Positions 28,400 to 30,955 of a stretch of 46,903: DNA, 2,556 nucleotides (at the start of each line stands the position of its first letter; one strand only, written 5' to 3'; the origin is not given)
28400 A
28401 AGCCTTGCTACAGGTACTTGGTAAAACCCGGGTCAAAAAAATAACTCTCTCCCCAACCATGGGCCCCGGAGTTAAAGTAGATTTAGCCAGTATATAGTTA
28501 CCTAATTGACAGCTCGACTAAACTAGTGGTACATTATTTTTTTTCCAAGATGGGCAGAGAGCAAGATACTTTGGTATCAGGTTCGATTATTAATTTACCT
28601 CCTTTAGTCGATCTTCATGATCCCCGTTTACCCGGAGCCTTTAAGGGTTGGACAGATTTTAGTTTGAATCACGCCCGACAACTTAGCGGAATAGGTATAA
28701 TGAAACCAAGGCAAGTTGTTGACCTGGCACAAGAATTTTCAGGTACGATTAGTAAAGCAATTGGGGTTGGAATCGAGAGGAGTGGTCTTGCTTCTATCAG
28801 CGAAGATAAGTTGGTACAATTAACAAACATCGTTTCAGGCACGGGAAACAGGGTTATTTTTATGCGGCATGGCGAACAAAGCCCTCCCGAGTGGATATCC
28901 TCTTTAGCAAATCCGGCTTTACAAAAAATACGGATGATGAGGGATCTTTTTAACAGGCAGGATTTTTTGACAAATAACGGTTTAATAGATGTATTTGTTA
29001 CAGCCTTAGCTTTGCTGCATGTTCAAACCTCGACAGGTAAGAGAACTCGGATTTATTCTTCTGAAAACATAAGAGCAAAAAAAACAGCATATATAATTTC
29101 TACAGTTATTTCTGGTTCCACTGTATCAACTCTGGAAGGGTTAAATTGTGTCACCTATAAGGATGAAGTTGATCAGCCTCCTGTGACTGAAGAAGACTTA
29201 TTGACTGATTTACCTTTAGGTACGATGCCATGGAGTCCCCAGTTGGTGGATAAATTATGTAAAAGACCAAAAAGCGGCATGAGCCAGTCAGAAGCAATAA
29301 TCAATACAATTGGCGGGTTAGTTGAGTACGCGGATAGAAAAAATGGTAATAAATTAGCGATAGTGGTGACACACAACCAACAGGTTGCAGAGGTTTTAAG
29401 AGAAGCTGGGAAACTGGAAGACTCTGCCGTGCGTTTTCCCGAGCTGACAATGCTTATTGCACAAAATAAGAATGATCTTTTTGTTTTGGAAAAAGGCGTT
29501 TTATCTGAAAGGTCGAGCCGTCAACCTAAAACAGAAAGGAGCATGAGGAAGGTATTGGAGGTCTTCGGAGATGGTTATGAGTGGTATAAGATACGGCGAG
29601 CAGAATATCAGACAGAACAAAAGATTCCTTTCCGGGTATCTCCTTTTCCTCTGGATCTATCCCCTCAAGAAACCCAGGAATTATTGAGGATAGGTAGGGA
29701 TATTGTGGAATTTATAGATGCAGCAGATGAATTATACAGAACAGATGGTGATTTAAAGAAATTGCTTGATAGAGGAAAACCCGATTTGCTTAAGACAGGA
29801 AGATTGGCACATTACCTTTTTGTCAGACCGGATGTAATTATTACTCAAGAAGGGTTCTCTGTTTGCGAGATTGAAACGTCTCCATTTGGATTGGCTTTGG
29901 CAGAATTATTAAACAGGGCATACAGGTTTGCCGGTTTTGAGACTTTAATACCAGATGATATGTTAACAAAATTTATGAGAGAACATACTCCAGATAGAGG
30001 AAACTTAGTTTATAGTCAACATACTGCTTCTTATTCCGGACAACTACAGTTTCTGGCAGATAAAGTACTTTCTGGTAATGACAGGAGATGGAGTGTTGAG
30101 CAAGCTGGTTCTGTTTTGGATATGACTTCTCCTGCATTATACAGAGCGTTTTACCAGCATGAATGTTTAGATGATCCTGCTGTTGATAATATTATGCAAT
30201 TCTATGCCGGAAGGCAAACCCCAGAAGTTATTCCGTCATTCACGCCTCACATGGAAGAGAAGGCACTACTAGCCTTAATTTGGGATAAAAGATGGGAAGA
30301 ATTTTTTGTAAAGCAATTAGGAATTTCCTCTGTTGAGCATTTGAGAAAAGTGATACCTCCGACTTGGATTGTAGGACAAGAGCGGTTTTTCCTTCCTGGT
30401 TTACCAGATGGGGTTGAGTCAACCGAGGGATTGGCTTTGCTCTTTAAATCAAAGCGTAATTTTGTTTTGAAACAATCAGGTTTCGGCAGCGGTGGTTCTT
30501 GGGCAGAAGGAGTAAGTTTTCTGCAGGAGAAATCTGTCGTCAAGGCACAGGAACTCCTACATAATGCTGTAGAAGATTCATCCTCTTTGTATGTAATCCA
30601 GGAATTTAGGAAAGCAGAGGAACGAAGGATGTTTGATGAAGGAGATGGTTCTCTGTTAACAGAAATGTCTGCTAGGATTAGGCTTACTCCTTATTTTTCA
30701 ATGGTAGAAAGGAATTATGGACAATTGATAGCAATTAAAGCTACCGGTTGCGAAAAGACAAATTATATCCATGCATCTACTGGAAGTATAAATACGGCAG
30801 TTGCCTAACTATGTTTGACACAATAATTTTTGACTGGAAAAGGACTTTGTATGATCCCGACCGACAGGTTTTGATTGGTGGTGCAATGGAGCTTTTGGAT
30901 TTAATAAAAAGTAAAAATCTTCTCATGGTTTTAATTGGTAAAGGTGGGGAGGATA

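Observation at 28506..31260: Cargo operon: histidine-phosphatase/ATP-grasp fusion protein plus a HAD-like protein with D-x-K motif I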

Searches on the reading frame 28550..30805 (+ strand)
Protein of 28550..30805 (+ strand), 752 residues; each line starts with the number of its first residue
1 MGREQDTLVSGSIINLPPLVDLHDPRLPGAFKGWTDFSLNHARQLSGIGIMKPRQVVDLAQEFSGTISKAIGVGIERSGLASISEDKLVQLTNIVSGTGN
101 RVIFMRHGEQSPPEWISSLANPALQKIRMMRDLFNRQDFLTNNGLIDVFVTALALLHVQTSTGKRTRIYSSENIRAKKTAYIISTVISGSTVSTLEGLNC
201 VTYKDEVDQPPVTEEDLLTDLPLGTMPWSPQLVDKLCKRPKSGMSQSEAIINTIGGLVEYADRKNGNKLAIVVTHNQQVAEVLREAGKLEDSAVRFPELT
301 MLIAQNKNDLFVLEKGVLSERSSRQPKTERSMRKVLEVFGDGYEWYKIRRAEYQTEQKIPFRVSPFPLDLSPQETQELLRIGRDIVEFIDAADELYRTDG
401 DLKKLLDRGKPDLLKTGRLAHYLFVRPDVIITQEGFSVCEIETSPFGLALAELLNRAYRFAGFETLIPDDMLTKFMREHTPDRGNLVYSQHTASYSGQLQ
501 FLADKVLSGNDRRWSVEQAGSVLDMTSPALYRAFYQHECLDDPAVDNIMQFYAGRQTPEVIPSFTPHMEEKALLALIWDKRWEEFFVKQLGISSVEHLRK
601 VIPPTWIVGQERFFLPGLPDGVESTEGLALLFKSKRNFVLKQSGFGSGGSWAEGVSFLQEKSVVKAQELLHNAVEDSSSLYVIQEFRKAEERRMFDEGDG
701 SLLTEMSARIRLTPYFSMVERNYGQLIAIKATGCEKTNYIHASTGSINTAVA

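Call 3: search_protein_families(library=pfam, proteins=[window:28550-30805:+], max_evalue=1)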
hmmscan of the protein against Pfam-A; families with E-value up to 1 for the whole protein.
window:28550-30805:+ (752 aa): 2 families
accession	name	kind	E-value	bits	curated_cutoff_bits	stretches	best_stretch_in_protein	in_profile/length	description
PF00300.27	His_Phos_1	-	0.11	12.6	21.7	1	165-291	45-163/194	Histidine phosphatase superfamily (branch 1)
PF05840.19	Phage_GPA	-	0.3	10.5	31.4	1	117-176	154-215/321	Bacteriophage replication gene A protein (GPA)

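Call 4: search_protein_families(library=ncbifam, proteins=[window:28550-30805:+], max_evalue=1)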
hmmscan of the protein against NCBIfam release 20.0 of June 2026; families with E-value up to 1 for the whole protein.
window:28550-30805:+ (752 aa): 1 family
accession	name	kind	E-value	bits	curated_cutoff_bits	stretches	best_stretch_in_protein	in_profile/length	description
TIGR00249.1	sixA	equivalog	0.15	11.9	74.5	1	140-202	23-82/154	phosphohistidine phosphatase SixA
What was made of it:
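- On ATP-grasp superfamily, glutathione-synthetase/GspS (permuted) type: The C half has no Pfam or NCBIfam hit at E<=1 (calls 3, 4).
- Tried and rejected: Pfam and NCBIfam gave nothing (calls 3, 4).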

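Call 8: find_homologous_proteins(query=window:28550-30805:+, max_evalue=0.001)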
Query window:28550-30805:+ (752 aa): 82 proteins with E <= 0.001 among 8000 candidates.
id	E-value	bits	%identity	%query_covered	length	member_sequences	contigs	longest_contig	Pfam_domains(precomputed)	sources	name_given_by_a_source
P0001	0.0e+0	1700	100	100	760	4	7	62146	-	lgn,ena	-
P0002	0.0e+0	1443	85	100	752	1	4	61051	-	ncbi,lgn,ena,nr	ncbi:MAG: hypothetical protein M1142_02110 [Patescibacteria group bacterium]|nr:hypothetical protein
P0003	0.0e+0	1349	77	100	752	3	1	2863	-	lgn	-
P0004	0.0e+0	1099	65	100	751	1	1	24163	-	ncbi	-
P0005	0.0e+0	1080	65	100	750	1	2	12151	-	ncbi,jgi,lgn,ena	-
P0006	0.0e+0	1028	62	100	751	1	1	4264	-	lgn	-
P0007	0.0e+0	1025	68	89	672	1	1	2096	-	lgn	-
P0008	4.9e-281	952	56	100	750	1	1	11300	-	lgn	-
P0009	7.9e-280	948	57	100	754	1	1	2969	-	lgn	-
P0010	1.1e-276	938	57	100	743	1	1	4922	-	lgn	-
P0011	1.5e-273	927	56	100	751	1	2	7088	-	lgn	-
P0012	2.2e-267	907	55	100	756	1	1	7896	-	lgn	-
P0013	4.1e-267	906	75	72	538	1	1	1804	-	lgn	-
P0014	1.2e-264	898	55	100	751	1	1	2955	-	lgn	-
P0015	1.4e-259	881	54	100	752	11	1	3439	-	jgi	-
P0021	5.6e-227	773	49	99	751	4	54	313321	-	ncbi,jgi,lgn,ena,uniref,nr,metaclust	ncbi:hypothetical protein A2W45_02335 [Candidatus Curtissbacteria bacterium RIFCSPHIGHO2_12_41_11]|u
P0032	3.0e-155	536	78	42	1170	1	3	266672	PF00391.30,PF01326.25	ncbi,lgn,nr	ncbi:hypothetical protein HY383_01360 [Candidatus Daviesbacteria bacterium]|nr:hypothetical protein 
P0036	1.6e-135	471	51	56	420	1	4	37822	-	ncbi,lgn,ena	-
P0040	6.5e-134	466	52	56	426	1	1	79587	-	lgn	-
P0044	1.7e-130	454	53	56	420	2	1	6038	-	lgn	-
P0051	3.3e-127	444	51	56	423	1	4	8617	-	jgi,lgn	-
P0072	1.5e-110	389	46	56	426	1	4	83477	-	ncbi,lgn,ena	-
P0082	2.1e-22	97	28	52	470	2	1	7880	-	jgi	jgi:hypothetical protein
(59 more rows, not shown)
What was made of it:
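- Checked: There are 82 homologues with E down to 0 (call 8).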

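Call 12: search_protein_families(library=pfam, proteins=[P0032, P0082, P0036, P0072, P0021], max_evalue=1)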
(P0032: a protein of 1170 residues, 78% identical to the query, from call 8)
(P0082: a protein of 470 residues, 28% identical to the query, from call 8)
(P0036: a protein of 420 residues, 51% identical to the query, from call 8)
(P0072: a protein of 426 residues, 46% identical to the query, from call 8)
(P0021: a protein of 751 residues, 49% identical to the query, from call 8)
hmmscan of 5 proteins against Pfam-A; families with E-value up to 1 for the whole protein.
P0032 (1170 aa): 3 families
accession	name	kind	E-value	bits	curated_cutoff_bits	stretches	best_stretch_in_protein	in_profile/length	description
PF01326.24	PPDK_N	-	9.8e-30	104.4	27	3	379-518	71-224/328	Pyruvate phosphate dikinase, AMP/ATP-binding domain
PF00391.29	PEP-utilizers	-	1.6e-07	31.3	23.1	1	1099-1161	4-68/72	PEP-utilising enzyme, mobile domain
PF00702.32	Hydrolase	-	0.15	12.9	26.4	0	1050-1120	68-136/191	haloacid dehalogenase-like hydrolase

P0082 (470 aa): 1 family
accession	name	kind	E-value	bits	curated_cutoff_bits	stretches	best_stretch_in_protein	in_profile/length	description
PF14403.11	CP_ATPgrasp_2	-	0.19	11.1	32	1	176-240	142-203/374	Circularly permuted ATP-grasp type 2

P0036 (420 aa): 0 families

P0072 (426 aa): 0 families

P0021 (751 aa): 0 families

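Call 21: find_encoding_contigs(protein=P0002, flank=8000, max_places=2)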
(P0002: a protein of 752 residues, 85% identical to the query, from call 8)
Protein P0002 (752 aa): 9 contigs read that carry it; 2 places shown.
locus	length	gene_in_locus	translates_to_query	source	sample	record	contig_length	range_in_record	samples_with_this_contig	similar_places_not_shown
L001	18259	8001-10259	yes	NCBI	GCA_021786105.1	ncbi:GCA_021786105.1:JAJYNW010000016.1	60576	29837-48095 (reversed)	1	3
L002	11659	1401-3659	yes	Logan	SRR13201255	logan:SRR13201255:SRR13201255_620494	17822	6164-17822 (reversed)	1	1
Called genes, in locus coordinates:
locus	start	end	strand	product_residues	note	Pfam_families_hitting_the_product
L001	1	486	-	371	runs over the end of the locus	-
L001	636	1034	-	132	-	PF03928:HbpS-like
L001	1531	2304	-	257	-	PF13560:HTH_31, PF01381:HTH_3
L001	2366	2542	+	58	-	-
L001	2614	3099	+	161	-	-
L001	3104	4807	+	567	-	-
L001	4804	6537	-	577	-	-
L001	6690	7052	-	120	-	PF01258:zf-dskA_traR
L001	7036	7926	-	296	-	PF01790:LGT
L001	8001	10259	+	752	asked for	-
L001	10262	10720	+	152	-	PF13242:Hydrolase_like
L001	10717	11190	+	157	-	-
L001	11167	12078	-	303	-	PF00483:NTP_transferase, PF12804:NTP_transf_3 (weak)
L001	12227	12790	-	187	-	PF08207:EFP_N, PF01132:EFP, PF09285:Elong-fact-P_C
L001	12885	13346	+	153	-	-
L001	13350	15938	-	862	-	PF17900:Peptidase_M1_N, PF01433:Peptidase_M1, PF11838:ERAP1_C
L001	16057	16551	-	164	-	PF20803:PaaX_M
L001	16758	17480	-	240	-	PF00106:adh_short, PF08659:KR, PF13561:adh_short_C2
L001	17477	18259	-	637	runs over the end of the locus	PF13439:Glyco_transf_4, PF13579:Glyco_trans_4_4, PF20706:GT4-conflict, PF00534:Glycos_transf_1, PF13692:Glyco_trans_1_4, PF13580:SIS_2, PF01380:SIS (weak)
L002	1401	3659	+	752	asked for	-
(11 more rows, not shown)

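Call 22: find_encoding_contigs(protein=P0021, flank=8000, max_places=3)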
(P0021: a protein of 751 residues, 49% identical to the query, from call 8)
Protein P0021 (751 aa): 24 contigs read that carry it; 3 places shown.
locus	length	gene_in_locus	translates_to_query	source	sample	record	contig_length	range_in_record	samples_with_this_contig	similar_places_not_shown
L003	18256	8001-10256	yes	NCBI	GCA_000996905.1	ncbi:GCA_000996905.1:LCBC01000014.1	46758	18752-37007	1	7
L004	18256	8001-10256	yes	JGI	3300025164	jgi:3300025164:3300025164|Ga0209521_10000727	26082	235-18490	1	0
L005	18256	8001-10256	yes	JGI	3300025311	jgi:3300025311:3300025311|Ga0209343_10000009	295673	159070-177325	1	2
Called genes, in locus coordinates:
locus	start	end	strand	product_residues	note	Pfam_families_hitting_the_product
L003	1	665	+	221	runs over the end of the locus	PF00702:Hydrolase, PF12710:HAD, PF13419:HAD_2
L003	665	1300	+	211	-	PF01026:TatD_DNase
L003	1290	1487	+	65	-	PF01026:TatD_DNase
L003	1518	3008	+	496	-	PF13632:Glyco_trans_2_3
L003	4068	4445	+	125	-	PF01641:SelR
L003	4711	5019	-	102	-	PF00076:RRM_1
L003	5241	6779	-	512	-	PF13240:Zn_Ribbon_1 (weak), PF13248:Zn_ribbon_3 (weak)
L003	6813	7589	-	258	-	-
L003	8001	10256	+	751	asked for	-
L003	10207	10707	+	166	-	PF13419:HAD_2 (weak), PF13242:Hydrolase_like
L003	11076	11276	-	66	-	PF00313:CSD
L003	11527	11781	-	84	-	-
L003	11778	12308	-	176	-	-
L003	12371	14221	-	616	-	PF12770:CHAT (faint)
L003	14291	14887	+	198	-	-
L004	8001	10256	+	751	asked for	-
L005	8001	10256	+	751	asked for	-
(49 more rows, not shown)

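Call 23: find_encoding_contigs(protein=P0032, flank=8000, max_places=2)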
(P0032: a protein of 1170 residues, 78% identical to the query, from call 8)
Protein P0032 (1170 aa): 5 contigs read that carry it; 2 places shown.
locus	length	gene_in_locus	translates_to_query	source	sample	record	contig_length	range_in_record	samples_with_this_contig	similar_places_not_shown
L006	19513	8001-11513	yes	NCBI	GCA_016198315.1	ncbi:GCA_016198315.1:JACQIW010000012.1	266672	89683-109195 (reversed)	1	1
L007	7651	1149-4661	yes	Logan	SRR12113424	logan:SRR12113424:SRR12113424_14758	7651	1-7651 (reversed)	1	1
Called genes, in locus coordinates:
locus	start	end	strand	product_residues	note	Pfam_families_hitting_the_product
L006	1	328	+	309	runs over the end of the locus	PF02016:Peptidase_S66, PF17676:Peptidase_S66C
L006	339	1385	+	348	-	-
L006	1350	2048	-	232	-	-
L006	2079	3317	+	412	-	PF05977:MFS_3, PF07690:MFS_1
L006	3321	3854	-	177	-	PF18933:PsbP_2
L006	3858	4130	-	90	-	PF10049:DUF2283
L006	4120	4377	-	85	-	-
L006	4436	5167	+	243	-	PF01628:HrcA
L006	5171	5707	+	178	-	PF01025:GrpE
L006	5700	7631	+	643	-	PF00012:HSP70, PF06723:MreB_Mbl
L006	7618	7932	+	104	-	-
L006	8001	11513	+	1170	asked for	PF01326:PPDK_N, PF00391:PEP-utilizers (weak)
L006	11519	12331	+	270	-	PF13522:GATase_6, PF13537:GATase_7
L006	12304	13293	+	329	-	PF00733:Asn_synthase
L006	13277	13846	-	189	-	PF00300:His_Phos_1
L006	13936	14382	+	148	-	PF13419:HAD_2 (weak), PF13242:Hydrolase_like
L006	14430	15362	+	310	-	PF00226:DnaJ, PF01556:DnaJ_C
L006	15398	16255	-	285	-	PF13683:rve_3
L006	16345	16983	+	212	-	-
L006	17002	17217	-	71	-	PF07927:HicA_toxin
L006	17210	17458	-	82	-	PF15919:HicB_lk_antitox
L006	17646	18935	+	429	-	PF08529:NusA_N, PF13184:KH_NusA_1st, PF26594:KH_NusA_2nd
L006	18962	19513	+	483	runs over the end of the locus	PF00009:GTP_EFTU, PF01926:MMR_HSR1, PF02421:FeoB_N (weak), PF22042:EF-G_D2, PF11987:IF-2, PF03144:GTP_EFTU_D2 (weak)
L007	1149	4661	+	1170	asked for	PF01326:PPDK_N, PF00391:PEP-utilizers (weak)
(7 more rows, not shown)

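Call 24: find_encoding_contigs(protein=P0072, flank=8000, max_places=2)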
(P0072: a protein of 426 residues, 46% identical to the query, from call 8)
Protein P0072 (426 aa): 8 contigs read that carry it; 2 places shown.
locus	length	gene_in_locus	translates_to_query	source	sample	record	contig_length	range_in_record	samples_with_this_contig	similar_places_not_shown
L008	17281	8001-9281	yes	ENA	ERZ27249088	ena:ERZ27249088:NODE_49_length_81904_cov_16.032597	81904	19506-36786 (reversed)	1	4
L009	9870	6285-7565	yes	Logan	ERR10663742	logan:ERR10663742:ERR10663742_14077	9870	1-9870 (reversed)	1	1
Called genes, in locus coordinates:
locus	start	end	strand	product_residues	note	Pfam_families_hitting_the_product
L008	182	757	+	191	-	PF02545:Maf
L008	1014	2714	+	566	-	-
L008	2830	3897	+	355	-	-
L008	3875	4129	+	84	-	-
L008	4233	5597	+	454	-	PF26299:MurL_N, PF26298:MurL_epimerase_C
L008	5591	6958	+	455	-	PF21799:MurD-like_N, PF08245:Mur_ligase_M, PF02875:Mur_ligase_C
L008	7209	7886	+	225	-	PF00436:SSB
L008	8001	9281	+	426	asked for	-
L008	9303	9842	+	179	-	PF00300:His_Phos_1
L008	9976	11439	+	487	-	PF01406:tRNA-synt_1e, PF00133:tRNA-synt_1 (faint), PF09334:tRNA-synt_1g (faint), PF01921:tRNA-synt_1f (weak), PF09190:DALR_2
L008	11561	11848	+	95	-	PF01250:Ribosomal_S6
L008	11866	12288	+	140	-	PF00436:SSB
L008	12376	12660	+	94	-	PF01084:Ribosomal_S18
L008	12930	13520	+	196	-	PF13306:LRR_5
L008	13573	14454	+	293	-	PF01263:Aldose_epim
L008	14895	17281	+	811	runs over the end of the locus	PF02861:Clp_N, PF05621:TniB (weak), PF23569:NBD_SMAX1, PF00004:AAA, PF17871:AAA_lid_9, PF07724:AAA_2, PF07728:AAA_5, PF10431:ClpB_D2-small, +6 more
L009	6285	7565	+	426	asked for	-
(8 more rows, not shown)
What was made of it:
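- In L008 it lies near rpsF-ssb-rpsR (call 24). The neighbouring CysRS looks like the housekeeping enzyme: full length with DALR_2 (call 24).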

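Call 25: find_encoding_contigs(protein=P0040, flank=8000, max_places=2)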
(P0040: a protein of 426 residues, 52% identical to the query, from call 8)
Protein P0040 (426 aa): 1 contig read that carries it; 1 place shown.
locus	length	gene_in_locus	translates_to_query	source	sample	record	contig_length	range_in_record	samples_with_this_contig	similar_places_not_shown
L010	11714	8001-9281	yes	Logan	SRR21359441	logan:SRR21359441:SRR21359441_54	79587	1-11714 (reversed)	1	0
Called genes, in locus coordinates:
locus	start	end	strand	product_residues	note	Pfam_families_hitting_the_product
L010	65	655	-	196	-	-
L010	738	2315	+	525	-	-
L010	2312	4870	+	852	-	PF01624:MutS_I, PF05188:MutS_II, PF05192:MutS_III, PF05190:MutS_IV, PF00488:MutS_V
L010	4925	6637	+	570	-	PF02518:HATPase_c, PF13589:HATPase_c_3, PF01119:DNA_mis_repair, PF08676:MutL_C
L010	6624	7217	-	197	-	PF13302:Acetyltransf_3, PF00583:Acetyltransf_1, PF13673:Acetyltransf_10 (weak), PF13508:Acetyltransf_7 (weak)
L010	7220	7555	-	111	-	PF15731:MqsA_antitoxin (weak), PF24250:HVO_2718 (weak), PF12844:HTH_19, PF13560:HTH_31, PF01381:HTH_3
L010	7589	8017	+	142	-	-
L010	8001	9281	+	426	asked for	-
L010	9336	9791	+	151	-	PF13242:Hydrolase_like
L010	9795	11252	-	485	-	PF01921:tRNA-synt_1f (faint), PF01406:tRNA-synt_1e, PF00133:tRNA-synt_1 (weak), PF09334:tRNA-synt_1g (weak)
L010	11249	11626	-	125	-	PF01850:PIN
